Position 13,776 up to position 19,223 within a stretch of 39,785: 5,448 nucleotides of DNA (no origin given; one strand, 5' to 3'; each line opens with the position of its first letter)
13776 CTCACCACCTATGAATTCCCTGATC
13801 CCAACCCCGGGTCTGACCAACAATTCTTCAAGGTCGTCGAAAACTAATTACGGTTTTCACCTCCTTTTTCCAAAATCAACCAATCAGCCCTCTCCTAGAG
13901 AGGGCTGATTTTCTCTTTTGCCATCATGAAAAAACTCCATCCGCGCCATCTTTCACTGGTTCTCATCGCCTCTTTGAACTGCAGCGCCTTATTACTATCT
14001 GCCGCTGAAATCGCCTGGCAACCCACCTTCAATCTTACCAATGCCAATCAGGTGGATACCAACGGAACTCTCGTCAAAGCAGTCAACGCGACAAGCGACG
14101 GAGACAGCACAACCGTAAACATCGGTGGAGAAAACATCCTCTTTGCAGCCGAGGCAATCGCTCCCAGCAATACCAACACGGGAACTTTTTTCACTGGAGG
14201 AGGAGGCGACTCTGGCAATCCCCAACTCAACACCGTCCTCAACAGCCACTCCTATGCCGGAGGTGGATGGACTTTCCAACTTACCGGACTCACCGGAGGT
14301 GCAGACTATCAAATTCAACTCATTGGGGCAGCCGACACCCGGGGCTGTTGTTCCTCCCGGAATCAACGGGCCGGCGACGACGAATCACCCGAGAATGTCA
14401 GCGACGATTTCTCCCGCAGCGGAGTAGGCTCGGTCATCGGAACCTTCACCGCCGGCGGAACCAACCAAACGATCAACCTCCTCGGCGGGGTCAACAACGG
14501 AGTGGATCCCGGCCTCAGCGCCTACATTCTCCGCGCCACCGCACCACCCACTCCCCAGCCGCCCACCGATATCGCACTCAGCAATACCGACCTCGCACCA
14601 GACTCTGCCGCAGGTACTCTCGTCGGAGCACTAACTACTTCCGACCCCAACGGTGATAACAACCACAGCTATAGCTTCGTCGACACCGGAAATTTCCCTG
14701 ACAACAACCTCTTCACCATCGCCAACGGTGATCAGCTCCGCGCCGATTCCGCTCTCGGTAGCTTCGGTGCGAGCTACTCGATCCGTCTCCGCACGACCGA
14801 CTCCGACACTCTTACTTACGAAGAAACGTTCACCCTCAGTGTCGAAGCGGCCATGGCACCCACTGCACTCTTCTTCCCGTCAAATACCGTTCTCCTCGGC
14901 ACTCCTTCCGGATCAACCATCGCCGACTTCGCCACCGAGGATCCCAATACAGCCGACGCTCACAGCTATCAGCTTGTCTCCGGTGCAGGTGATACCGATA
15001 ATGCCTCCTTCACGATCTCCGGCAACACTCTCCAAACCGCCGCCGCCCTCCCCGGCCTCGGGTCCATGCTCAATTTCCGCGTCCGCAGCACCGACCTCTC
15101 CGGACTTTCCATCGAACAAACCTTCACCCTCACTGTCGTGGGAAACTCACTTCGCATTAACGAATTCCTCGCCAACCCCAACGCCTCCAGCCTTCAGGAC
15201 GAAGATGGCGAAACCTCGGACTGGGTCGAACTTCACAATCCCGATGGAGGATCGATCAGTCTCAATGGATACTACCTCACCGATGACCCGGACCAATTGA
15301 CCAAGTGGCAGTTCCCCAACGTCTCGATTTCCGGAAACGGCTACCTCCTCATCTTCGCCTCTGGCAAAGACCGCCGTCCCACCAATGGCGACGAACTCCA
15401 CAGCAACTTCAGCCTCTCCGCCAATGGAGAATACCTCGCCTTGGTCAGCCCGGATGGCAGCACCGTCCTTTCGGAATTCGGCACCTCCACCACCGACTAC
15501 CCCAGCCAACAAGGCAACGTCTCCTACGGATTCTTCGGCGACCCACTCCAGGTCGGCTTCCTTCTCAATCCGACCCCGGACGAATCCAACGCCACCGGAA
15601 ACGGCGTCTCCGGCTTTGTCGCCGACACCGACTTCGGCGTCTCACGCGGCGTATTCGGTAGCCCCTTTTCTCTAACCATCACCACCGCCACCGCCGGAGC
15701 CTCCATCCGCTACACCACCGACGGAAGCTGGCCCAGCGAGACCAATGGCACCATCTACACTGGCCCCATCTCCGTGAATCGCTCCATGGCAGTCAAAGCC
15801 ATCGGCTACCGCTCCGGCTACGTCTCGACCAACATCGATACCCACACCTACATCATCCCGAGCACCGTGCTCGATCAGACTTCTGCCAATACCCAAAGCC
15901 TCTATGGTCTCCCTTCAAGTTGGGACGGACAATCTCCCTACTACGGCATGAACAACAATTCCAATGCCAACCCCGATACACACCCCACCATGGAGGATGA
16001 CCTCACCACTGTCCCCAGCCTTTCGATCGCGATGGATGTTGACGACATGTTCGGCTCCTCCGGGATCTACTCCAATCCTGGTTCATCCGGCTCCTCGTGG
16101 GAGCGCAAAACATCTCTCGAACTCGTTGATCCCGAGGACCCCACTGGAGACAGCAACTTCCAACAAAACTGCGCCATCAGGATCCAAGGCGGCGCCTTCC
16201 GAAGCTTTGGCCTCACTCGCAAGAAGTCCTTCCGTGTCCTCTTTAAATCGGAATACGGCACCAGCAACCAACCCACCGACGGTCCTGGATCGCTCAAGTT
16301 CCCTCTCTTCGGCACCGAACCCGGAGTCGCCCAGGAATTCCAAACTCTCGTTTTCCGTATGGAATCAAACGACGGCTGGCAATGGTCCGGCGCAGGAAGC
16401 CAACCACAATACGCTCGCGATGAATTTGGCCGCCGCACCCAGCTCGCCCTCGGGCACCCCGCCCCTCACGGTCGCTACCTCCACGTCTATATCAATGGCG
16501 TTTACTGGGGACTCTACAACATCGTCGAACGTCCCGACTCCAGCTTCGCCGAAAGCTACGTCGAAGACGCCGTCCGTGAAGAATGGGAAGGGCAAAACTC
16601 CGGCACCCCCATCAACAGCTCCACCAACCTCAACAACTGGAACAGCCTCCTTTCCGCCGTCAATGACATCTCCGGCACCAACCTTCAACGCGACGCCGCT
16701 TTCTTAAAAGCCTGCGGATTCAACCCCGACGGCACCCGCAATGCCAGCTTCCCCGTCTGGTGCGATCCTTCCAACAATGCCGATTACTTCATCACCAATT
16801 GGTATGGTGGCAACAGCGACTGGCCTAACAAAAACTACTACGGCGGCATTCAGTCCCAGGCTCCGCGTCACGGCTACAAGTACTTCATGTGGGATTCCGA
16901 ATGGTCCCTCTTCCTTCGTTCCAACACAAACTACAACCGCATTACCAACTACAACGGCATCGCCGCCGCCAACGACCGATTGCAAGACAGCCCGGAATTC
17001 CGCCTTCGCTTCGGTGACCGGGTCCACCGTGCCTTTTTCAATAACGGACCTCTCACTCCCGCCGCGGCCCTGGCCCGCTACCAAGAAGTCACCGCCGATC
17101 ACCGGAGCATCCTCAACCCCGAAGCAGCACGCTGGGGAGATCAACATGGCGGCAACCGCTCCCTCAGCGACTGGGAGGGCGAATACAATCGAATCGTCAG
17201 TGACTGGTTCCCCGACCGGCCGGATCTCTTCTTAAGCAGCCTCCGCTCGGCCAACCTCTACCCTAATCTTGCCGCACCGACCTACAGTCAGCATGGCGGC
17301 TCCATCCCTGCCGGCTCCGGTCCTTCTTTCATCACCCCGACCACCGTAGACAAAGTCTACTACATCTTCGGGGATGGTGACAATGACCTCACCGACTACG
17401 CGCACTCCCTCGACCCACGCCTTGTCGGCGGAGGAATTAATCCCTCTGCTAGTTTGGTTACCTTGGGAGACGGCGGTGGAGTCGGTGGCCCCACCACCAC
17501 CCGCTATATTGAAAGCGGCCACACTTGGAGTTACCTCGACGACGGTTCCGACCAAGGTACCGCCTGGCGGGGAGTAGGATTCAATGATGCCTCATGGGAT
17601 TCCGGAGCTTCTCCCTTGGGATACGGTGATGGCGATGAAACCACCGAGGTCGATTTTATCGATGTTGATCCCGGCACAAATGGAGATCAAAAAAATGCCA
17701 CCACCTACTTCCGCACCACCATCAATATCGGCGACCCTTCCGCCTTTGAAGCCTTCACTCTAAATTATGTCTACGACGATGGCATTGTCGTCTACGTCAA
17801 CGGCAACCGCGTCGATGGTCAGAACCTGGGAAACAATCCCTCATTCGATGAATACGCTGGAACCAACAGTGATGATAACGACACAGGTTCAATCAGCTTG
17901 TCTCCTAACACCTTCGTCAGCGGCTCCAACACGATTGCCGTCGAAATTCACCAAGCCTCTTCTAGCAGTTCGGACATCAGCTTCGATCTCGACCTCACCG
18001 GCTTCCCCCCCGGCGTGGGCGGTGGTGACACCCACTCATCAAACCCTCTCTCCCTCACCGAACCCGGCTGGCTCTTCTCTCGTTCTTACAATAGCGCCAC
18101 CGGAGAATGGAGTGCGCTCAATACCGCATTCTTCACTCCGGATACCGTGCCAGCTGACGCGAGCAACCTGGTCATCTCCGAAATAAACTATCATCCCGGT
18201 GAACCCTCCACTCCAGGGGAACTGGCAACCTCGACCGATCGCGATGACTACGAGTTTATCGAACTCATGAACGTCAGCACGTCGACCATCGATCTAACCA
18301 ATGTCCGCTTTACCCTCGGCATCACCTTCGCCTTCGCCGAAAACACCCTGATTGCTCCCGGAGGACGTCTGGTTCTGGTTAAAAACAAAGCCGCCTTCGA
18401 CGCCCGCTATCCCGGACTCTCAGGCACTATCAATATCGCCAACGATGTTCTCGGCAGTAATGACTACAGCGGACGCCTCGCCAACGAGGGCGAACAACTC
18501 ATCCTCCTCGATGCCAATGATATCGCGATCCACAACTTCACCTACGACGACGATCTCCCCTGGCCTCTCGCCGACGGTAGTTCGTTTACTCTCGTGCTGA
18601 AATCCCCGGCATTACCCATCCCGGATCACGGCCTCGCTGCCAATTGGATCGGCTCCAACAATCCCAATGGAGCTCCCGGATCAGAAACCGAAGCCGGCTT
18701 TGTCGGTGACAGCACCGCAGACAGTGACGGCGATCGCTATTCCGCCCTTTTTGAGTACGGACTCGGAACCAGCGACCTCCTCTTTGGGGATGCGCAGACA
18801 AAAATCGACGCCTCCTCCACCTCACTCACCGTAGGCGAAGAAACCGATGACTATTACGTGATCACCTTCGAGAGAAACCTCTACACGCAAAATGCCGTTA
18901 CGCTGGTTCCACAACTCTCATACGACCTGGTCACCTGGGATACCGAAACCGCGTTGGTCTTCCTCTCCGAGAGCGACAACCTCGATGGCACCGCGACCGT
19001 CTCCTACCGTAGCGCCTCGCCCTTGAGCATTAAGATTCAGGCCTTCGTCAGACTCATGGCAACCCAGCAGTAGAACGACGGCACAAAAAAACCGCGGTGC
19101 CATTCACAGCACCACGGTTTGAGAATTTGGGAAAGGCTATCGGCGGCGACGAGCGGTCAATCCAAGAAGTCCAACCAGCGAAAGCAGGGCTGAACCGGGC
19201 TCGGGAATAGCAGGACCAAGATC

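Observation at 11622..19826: Three neighbouring genes share an unassigned ~190-aa N-terminal domain with a conserved vicinal-cysteine motif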

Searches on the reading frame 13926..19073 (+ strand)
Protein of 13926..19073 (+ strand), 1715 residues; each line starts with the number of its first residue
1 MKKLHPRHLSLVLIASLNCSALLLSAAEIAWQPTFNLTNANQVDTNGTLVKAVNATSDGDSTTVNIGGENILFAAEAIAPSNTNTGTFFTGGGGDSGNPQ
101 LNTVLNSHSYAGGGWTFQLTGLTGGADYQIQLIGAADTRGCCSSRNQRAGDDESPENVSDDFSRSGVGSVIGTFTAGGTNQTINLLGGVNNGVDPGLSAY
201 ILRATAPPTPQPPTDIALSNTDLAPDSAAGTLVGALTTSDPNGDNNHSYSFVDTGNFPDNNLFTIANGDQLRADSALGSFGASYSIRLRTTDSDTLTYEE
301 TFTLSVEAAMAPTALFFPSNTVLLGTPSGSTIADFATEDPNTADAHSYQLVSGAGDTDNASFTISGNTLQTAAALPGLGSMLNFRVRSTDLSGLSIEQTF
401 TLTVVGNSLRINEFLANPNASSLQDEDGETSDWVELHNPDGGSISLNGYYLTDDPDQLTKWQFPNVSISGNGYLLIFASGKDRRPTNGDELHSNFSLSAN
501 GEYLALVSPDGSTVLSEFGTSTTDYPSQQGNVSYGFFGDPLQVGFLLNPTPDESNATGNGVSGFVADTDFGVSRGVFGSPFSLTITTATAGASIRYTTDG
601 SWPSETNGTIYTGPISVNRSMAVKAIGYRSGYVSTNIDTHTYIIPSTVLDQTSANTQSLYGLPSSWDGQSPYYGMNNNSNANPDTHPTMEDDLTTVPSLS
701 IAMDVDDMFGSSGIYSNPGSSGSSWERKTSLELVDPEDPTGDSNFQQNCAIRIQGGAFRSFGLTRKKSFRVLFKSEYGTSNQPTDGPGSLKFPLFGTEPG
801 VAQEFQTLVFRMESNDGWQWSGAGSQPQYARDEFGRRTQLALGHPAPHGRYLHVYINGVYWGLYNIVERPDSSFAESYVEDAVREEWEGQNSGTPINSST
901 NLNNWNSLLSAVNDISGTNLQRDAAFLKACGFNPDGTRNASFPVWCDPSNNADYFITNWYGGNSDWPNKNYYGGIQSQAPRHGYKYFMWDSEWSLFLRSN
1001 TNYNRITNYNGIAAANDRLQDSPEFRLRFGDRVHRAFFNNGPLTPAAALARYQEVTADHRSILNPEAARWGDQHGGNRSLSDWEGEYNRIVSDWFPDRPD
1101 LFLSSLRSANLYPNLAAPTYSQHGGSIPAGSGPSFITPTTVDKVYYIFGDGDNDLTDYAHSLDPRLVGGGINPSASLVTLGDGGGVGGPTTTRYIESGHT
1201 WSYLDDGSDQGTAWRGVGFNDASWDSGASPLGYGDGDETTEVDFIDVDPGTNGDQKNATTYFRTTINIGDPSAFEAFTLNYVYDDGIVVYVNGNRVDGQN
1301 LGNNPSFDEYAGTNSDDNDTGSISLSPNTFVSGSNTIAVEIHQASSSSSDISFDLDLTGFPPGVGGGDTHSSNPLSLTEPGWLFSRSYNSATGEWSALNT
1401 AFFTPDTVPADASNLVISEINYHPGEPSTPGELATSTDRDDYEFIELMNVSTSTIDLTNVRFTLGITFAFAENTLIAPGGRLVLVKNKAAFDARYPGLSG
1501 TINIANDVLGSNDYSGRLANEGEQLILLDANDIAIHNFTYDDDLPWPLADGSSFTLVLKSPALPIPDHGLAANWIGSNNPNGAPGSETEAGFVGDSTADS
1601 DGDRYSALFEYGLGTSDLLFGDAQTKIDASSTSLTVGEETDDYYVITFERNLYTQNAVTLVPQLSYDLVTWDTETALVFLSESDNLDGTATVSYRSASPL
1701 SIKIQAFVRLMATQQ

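Call 3: search_protein_families(library=pfam, proteins=[window:13926-19073:+], max_evalue=0.1)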
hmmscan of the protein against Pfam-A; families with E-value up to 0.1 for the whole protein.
window:13926-19073:+ (1715 aa): 4 families
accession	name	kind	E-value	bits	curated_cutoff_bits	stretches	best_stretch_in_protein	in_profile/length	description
PF00932.25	LTD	-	6.8e-26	91.2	34.3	2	1410-1540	3-107/109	Lamin Tail Domain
PF08757.17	CotH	-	9.7e-18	65.2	23.8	1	751-1091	1-312/322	CotH kinase protein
PF13290.12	CHB_HEX_C_1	-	7.9e-14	51.8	22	1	575-637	4-65/67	Chitobiase/beta-hexosaminidase C-terminal domain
PF13287.12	Fn3_assoc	-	1.9e-13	50.7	23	1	583-642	1-59/59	Fn3 associated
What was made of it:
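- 14541..19073 (+): Protein B body. It has cadherin/Ig-like repeats (weak), LTD (about residues 412-530, approximate), CHB_HEX_C_1/Fn3_assoc (575-642), CotH (751-1091), LTD (1410-1540) and an unassigned C-terminal region. Pfam: LTD 6.8e-26 (2 stretches), CotH 9.7e-18, CHB_HEX_C_1 7.9e-14 (call 3).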

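Call 4: search_protein_families(library=ncbifam, proteins=[window:13926-19073:+], max_evalue=0.1)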
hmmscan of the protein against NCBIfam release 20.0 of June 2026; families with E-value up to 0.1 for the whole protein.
window:13926-19073:+ (1715 aa): 0 families

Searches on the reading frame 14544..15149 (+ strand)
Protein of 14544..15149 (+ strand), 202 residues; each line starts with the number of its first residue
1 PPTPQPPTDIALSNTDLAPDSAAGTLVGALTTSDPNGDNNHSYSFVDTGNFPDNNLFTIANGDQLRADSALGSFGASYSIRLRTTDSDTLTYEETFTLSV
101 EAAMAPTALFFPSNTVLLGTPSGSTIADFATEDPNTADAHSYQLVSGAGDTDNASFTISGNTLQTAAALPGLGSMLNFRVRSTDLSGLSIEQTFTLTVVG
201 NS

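Call 67: search_protein_families(library=pfam, proteins=[window:14544-15149:+], max_evalue=0.1)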
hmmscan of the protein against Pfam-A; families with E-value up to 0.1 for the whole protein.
seq(202 aa): 2 families
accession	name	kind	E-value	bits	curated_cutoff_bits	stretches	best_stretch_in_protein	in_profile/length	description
PF05345.18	He_PIG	-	0.00063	20.6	24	1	153-198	56-95/96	Putative Ig domain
PF00028.23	Cadherin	-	0.0037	18.1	28.8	0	21-96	8-88/93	Cadherin domain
